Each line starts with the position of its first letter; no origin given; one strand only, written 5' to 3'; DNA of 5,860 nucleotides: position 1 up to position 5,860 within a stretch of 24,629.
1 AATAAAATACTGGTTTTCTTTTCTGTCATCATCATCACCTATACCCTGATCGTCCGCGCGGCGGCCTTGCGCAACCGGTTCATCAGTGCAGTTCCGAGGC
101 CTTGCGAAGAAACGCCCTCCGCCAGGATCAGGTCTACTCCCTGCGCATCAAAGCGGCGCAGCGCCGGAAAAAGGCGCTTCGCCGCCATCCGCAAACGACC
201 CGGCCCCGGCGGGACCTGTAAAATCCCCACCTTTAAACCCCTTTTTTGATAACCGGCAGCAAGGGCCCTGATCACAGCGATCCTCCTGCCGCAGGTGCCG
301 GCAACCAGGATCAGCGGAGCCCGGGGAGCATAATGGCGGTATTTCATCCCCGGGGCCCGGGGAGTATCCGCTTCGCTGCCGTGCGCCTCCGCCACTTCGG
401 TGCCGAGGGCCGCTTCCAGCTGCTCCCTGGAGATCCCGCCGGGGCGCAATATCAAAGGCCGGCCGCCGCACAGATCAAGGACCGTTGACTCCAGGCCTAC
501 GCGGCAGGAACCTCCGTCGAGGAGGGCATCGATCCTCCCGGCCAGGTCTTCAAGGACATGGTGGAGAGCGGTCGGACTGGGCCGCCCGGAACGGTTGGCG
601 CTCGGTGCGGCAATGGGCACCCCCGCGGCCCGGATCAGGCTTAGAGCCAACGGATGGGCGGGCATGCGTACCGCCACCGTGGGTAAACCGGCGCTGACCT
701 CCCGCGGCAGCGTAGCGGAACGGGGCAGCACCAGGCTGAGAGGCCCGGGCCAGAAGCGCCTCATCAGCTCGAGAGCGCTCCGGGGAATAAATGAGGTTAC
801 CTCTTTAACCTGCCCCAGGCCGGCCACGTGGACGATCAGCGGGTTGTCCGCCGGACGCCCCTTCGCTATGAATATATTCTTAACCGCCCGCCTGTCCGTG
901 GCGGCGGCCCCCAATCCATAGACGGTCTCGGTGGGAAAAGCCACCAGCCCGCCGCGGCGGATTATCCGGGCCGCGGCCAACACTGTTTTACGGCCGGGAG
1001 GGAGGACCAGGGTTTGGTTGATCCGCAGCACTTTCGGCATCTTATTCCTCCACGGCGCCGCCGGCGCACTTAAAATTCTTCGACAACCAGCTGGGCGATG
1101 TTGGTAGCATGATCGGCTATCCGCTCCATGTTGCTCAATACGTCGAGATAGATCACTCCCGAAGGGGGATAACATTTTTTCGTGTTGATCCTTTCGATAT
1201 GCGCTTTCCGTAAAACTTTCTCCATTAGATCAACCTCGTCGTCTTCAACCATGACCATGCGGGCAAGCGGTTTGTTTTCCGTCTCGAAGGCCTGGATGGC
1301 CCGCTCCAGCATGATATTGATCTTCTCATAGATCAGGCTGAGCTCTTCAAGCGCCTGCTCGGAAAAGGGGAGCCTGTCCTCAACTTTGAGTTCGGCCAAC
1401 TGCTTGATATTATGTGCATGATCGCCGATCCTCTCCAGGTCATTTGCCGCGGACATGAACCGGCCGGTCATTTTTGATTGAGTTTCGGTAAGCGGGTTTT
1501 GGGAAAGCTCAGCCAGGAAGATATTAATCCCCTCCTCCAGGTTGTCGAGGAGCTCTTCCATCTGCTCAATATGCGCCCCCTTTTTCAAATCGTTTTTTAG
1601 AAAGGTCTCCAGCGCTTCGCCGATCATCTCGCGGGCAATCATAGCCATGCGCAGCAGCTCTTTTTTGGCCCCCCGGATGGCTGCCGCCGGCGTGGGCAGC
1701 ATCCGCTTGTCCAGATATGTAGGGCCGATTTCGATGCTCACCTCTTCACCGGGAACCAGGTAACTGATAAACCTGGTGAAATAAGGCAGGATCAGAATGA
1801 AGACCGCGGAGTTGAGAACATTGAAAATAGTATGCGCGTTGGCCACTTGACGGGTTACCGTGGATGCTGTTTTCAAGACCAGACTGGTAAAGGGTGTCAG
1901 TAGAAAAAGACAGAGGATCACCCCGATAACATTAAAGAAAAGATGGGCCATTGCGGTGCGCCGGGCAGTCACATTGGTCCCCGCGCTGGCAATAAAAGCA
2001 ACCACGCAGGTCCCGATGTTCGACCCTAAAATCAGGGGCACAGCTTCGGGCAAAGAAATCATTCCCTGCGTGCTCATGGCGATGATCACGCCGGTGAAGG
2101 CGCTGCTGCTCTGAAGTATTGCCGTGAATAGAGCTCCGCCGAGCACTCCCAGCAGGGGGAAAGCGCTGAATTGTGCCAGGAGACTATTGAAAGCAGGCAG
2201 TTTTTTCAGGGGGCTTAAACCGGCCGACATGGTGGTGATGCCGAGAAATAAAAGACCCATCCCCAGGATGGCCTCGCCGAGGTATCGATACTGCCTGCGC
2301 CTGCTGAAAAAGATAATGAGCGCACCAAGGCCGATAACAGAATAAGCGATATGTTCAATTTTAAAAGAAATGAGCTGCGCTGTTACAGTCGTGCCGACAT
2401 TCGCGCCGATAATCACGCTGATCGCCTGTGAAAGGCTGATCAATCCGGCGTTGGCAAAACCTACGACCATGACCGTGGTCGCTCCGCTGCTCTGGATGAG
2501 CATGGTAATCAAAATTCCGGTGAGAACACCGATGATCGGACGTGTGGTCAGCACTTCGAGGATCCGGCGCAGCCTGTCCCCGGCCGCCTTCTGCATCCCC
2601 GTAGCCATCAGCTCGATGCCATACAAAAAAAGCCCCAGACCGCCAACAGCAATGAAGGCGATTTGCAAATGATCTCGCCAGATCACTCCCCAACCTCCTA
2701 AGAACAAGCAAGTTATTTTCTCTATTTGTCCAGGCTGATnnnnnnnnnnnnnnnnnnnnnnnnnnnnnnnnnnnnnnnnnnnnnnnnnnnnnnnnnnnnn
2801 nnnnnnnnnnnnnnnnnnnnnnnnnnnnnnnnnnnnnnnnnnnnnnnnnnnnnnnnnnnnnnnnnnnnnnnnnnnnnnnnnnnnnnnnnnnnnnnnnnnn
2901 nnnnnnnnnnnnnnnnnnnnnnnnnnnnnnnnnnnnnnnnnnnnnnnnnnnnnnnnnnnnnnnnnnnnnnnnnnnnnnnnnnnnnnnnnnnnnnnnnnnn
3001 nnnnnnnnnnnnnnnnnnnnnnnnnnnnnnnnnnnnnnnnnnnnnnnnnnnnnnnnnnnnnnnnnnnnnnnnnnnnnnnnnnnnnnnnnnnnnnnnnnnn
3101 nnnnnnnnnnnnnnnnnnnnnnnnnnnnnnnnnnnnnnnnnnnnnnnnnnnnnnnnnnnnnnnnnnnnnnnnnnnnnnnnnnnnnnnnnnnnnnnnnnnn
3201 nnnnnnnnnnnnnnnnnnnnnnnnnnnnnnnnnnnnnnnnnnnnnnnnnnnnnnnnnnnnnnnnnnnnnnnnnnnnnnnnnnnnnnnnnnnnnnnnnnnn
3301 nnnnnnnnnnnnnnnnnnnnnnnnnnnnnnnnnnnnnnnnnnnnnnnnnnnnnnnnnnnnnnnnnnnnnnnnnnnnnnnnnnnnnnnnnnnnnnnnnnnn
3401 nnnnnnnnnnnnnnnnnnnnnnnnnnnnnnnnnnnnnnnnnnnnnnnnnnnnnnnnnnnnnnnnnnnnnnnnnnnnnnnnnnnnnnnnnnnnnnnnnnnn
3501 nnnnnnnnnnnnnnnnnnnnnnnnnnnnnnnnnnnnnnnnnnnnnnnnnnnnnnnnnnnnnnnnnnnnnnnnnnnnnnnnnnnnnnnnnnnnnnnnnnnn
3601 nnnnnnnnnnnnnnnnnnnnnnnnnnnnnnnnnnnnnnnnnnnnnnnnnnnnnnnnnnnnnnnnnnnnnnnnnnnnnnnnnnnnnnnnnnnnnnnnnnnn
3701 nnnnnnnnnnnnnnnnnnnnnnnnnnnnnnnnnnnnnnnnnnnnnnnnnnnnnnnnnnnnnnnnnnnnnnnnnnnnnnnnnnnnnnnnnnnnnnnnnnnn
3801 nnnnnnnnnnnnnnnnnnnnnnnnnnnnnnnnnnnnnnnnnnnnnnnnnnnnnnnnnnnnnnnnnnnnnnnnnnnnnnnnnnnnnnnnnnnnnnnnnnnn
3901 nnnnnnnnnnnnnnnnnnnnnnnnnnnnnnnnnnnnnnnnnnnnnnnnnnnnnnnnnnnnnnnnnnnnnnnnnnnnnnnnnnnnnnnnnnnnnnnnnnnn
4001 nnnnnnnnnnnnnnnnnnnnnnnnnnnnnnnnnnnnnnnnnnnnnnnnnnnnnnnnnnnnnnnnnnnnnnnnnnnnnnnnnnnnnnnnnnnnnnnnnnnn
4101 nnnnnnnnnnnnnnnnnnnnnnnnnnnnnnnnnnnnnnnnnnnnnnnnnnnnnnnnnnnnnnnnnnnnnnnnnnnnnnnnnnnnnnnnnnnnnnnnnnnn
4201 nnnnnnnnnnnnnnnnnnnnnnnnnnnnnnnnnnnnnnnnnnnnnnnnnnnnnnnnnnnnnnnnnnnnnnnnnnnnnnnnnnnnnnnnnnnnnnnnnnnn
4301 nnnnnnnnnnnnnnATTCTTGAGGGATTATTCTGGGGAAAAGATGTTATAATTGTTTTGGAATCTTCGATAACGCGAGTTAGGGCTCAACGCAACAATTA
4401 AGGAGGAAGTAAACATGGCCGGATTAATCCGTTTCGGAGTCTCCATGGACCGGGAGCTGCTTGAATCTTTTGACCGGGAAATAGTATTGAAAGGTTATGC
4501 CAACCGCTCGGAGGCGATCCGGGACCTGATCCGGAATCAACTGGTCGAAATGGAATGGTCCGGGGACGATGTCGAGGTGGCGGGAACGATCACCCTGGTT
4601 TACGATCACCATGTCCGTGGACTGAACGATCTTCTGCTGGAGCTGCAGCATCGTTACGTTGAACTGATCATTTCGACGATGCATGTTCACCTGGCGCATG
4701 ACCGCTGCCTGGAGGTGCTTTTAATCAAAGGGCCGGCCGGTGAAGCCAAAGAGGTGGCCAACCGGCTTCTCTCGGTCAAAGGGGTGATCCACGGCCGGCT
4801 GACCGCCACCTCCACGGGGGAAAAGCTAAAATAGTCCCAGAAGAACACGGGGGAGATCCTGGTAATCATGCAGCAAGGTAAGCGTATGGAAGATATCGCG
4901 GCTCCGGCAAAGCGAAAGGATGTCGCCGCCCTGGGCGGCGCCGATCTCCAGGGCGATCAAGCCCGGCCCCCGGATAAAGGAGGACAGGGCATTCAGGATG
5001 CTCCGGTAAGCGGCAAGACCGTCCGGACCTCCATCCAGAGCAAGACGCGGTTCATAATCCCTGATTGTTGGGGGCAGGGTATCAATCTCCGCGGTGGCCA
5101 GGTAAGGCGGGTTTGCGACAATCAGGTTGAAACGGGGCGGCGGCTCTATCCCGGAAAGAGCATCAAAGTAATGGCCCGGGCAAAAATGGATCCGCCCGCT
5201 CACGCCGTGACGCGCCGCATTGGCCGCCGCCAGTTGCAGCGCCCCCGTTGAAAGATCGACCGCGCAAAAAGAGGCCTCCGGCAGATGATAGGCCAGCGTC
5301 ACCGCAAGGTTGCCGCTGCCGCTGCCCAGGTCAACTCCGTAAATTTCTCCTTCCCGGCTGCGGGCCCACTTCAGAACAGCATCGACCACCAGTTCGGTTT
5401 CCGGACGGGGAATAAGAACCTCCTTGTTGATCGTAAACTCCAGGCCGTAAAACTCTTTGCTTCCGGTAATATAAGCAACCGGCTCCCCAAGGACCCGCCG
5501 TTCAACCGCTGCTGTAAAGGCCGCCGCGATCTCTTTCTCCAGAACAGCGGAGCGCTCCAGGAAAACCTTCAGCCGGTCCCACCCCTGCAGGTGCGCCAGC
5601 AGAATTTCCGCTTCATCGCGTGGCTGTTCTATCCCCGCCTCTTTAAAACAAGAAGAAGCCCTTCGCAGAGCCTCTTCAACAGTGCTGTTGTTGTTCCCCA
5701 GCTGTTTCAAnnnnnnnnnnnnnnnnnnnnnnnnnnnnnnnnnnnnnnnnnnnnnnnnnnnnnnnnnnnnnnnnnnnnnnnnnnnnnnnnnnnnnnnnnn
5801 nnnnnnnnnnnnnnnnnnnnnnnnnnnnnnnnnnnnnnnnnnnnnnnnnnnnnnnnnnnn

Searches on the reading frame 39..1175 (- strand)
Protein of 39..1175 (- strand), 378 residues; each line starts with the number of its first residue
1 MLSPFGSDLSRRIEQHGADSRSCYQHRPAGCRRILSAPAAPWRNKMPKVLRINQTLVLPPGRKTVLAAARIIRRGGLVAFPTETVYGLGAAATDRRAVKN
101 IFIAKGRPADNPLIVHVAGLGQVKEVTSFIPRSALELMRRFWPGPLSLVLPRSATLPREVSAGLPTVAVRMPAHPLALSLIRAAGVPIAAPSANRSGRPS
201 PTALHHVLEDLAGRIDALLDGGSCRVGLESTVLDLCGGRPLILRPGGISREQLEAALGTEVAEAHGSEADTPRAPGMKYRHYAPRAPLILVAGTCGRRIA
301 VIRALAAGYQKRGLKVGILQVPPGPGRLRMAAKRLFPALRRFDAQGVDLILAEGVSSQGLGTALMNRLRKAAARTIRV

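Call 4: search_protein_families(library=pfam, proteins=[window:39-1175:-])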
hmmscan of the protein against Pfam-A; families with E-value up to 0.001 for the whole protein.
window:39-1175:- (378 aa): 2 families
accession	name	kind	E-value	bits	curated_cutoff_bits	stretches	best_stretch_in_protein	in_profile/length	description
PF01300.24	Sua5_yciO_yrdC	-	2.3e-60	203.6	25.1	1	71-246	2-178/178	Telomere recombination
PF03481.19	Sua5_C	-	5.6e-32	111.6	22.9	1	248-373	1-136/136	Threonylcarbamoyl-AMP synthase, C-terminal domain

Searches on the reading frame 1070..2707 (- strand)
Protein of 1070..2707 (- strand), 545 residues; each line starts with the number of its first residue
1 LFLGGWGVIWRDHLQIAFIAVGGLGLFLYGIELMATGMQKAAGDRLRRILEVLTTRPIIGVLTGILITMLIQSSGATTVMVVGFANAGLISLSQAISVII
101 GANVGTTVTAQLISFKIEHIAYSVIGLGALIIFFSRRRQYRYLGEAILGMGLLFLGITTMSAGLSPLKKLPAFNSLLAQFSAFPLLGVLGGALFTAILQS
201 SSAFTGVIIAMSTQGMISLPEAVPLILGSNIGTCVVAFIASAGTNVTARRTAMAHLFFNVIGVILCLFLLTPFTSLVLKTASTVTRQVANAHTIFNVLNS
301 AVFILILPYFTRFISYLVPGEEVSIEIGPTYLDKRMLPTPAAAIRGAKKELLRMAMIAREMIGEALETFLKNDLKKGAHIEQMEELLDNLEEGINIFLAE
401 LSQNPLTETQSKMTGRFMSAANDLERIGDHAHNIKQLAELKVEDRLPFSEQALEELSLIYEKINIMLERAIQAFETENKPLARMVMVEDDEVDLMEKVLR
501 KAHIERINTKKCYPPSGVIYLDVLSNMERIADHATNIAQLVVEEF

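Call 4: search_protein_families(library=pfam, proteins=[window:1070-2707:-])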
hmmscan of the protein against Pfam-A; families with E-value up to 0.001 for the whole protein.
window:1070-2707:- (545 aa): 2 families
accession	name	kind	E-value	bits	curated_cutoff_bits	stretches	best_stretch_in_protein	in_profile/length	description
PF02690.20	Na_Pi_cotrans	-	4.8e-65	218.2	29.1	2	26-161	1-136/137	Na+/Pi-cotransporter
PF01895.24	PhoU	-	6.9e-32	110.1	23.5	2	460-541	5-89/89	PhoU domain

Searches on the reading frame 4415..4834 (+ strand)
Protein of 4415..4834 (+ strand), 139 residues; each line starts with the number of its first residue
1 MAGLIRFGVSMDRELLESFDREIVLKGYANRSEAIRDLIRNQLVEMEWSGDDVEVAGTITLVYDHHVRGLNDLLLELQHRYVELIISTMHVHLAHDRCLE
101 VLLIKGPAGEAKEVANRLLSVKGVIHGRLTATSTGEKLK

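Call 4: search_protein_families(library=pfam, proteins=[window:4415-4834:+])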
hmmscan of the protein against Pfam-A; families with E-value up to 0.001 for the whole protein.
window:4415-4834:+ (139 aa): 2 families
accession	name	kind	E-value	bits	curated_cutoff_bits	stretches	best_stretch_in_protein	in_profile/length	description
PF08753.17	NikR_C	-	1.2e-29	102.8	22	1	56-131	1-76/77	NikR C terminal nickel binding domain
PF01402.27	RHH_1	-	2.5e-06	27.7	20.5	1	6-43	1-37/39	Ribbon-helix-helix protein, copG family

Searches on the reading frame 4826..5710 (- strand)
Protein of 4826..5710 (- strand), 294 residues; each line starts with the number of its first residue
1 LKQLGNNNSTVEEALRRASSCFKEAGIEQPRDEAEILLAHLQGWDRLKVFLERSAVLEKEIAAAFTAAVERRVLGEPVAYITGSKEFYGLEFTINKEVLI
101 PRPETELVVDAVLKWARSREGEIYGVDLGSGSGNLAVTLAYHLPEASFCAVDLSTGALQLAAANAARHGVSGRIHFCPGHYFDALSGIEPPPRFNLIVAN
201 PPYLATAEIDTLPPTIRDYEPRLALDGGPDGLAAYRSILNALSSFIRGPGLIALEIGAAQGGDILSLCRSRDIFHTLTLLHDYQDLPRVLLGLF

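Call 4: search_protein_families(library=pfam, proteins=[window:4826-5710:-])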
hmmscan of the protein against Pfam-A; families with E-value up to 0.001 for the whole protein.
window:4826-5710:- (294 aa): 7 families
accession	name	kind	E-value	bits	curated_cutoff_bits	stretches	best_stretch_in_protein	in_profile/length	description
PF17827.6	PrmC_N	-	1.1e-22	80.8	23.4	1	13-83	1-71/71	PrmC N-terminal domain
PF05175.20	MTS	-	6.7e-11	42.6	23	1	125-208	35-113/170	Methyltransferase small domain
PF13847.12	Methyltransf_31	-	9.4e-09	35.5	27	1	126-205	8-82/145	Methyltransferase domain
PF13649.12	Methyltransf_25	-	1.3e-07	32.6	27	1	126-199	2-70/97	Methyltransferase domain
PF08242.18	Methyltransf_12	-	1e-05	26.6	30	1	126-200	1-72/98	Methyltransferase domain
PF06325.19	PrmA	-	0.00022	21.3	22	1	125-200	165-233/296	Ribosomal protein L11 methyltransferase (PrmA)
PF13679.12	Methyltransf_32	-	0.00062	20.2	27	1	108-184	12-92/143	Methyltransferase domain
